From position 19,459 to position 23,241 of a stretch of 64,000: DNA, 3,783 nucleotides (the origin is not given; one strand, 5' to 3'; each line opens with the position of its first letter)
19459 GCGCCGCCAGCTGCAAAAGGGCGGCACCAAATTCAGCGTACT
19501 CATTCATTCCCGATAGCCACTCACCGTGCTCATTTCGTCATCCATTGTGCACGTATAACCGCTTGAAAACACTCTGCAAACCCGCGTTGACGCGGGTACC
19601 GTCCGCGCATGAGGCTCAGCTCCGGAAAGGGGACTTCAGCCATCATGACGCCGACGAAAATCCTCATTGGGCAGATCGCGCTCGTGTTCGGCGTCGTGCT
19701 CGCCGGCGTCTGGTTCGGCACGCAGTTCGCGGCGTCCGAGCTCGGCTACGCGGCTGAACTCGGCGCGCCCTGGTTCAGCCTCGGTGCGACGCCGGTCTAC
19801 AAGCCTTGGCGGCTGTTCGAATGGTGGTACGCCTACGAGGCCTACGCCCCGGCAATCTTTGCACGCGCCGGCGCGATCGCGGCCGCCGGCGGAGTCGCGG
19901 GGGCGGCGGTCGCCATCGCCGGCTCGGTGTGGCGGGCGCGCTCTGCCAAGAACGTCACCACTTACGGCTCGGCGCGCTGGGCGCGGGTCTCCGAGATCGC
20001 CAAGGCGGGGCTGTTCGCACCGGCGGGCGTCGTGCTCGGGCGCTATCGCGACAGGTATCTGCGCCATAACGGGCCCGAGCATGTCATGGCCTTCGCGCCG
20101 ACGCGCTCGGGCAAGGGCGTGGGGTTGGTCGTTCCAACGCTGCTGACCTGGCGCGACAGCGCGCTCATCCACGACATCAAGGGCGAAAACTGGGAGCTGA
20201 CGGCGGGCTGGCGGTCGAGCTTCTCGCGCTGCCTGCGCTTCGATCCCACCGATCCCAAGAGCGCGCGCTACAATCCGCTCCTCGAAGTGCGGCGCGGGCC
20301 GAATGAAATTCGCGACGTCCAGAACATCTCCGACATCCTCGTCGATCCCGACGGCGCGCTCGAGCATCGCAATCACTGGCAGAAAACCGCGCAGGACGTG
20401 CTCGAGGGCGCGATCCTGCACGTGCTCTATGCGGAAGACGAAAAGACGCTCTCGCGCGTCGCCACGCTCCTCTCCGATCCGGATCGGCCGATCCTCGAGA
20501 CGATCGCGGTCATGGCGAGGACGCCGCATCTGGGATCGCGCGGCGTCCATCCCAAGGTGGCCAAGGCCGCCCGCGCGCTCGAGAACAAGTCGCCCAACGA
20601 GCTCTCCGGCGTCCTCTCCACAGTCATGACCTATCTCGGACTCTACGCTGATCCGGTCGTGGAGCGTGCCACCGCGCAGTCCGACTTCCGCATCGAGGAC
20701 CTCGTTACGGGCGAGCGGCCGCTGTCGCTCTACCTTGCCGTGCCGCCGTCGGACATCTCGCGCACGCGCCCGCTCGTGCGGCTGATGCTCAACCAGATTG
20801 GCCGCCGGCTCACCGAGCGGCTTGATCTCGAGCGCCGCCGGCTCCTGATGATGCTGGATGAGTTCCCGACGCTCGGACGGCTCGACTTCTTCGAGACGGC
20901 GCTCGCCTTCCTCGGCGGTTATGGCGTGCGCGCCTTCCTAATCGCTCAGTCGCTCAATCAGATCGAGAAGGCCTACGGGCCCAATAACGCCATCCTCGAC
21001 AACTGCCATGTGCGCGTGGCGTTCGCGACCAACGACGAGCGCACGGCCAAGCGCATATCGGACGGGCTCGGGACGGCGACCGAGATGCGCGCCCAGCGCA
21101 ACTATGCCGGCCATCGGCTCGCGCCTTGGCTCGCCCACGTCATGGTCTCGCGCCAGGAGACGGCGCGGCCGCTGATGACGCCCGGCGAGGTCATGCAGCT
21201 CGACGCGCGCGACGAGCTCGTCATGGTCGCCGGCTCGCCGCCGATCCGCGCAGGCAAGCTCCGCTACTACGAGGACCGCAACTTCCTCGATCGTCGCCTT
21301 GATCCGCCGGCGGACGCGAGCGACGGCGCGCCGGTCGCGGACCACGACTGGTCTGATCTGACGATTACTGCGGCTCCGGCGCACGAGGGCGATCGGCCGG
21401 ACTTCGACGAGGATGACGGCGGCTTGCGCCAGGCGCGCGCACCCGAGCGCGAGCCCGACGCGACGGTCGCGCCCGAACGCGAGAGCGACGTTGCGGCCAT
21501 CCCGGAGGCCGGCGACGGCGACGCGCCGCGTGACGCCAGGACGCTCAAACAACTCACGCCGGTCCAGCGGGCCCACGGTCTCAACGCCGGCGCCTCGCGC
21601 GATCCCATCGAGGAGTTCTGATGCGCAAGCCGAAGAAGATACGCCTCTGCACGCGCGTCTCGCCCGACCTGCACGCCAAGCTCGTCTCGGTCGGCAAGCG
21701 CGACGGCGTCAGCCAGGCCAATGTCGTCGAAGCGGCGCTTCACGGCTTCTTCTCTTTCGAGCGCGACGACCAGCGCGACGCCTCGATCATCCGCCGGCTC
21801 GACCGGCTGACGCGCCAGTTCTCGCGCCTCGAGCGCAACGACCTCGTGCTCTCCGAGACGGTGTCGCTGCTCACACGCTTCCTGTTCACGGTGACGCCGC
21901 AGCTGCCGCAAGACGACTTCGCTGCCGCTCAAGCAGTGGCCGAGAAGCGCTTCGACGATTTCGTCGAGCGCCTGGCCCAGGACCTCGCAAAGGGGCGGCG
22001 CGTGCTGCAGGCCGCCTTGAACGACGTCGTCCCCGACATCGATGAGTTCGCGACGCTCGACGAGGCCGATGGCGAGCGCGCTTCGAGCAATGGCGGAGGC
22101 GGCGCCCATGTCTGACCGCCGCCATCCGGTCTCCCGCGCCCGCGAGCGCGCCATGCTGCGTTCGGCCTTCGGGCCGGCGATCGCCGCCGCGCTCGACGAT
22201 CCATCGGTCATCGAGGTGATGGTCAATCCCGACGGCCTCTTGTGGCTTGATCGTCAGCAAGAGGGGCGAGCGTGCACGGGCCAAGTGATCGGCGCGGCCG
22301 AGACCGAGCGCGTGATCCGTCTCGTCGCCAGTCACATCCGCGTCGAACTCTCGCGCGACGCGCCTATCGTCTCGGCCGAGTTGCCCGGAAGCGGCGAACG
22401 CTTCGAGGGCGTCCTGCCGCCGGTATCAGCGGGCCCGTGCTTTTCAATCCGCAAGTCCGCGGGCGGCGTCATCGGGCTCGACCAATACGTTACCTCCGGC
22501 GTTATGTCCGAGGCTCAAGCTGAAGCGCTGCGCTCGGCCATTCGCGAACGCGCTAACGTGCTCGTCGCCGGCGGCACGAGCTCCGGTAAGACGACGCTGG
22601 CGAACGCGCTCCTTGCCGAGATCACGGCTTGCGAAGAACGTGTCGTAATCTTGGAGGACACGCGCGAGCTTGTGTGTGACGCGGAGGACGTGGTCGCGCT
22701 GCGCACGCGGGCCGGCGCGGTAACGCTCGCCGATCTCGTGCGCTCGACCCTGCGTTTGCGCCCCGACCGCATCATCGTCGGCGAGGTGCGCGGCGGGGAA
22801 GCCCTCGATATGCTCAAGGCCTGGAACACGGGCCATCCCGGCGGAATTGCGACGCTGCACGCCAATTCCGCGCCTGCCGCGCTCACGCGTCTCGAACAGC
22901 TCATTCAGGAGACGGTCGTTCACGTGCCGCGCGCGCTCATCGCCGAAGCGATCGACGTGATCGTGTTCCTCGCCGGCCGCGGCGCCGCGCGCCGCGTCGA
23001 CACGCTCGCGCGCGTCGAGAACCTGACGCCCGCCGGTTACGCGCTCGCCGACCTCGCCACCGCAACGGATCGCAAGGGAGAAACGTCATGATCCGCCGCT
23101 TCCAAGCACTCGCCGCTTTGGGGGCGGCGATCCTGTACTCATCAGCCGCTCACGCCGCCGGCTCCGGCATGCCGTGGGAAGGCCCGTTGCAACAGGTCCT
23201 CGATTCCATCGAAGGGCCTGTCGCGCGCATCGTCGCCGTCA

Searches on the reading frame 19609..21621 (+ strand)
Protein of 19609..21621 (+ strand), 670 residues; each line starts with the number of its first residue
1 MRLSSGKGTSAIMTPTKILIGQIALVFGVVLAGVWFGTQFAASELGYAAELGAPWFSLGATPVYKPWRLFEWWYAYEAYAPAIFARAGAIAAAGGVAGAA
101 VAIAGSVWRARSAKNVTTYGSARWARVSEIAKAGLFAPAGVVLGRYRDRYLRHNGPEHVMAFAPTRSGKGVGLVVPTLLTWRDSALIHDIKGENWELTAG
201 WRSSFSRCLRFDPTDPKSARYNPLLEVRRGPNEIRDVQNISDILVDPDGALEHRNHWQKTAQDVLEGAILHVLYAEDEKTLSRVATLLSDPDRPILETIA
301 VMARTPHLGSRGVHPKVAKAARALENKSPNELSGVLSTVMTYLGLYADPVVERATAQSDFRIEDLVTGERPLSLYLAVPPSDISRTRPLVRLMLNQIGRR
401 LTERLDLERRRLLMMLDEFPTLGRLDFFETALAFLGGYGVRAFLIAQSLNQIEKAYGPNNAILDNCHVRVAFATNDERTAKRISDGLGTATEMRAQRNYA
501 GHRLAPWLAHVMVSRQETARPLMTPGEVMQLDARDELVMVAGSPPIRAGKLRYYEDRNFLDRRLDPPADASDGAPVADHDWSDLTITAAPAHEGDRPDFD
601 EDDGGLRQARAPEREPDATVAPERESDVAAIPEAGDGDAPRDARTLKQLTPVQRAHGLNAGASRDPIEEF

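Call 52: search_protein_families(library=pfam, proteins=[window:19609-21621:+], max_evalue=0.0001)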
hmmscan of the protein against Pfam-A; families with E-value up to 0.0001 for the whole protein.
window:19609-21621:+ (670 aa): 3 families
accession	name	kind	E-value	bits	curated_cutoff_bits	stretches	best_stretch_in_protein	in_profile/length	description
PF02534.20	T4SS-DNA_transf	-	7.1e-102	342.1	20.1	1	123-565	1-457/468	Type IV secretory system Conjugative DNA transfer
PF12696.13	TraG-D_C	-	1.3e-28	99.9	22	1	411-532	1-125/126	TraM recognition site of TraD and TraG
PF10412.15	TrwB_AAD_bind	-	2.1e-27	96.5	20.5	1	182-546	43-381/387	Type IV secretion-system coupling protein DNA-binding domain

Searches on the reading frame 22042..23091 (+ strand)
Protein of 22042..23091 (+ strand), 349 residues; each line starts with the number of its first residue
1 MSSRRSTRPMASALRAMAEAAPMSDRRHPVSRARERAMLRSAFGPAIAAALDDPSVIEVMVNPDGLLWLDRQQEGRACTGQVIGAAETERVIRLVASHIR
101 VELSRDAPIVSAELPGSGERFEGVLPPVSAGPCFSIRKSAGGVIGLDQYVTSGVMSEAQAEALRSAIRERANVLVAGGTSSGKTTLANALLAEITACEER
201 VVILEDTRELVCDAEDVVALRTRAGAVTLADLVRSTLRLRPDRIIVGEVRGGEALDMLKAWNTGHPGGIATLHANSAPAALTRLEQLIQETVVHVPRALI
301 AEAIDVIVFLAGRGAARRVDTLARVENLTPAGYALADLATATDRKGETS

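Call 52: search_protein_families(library=pfam, proteins=[window:22042-23091:+], max_evalue=0.0001)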
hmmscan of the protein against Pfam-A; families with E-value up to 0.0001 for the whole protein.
window:22042-23091:+ (349 aa): 2 families
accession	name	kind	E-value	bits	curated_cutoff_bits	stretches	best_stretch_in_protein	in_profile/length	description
PF00437.27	T2SSE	-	1.5e-39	136.2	24.9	1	92-308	57-273/370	Type II/IV secretion system protein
PF00270.35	DEAD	-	1.4e-05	25.3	26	1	157-219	2-66/167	DEAD/DEAH box helicase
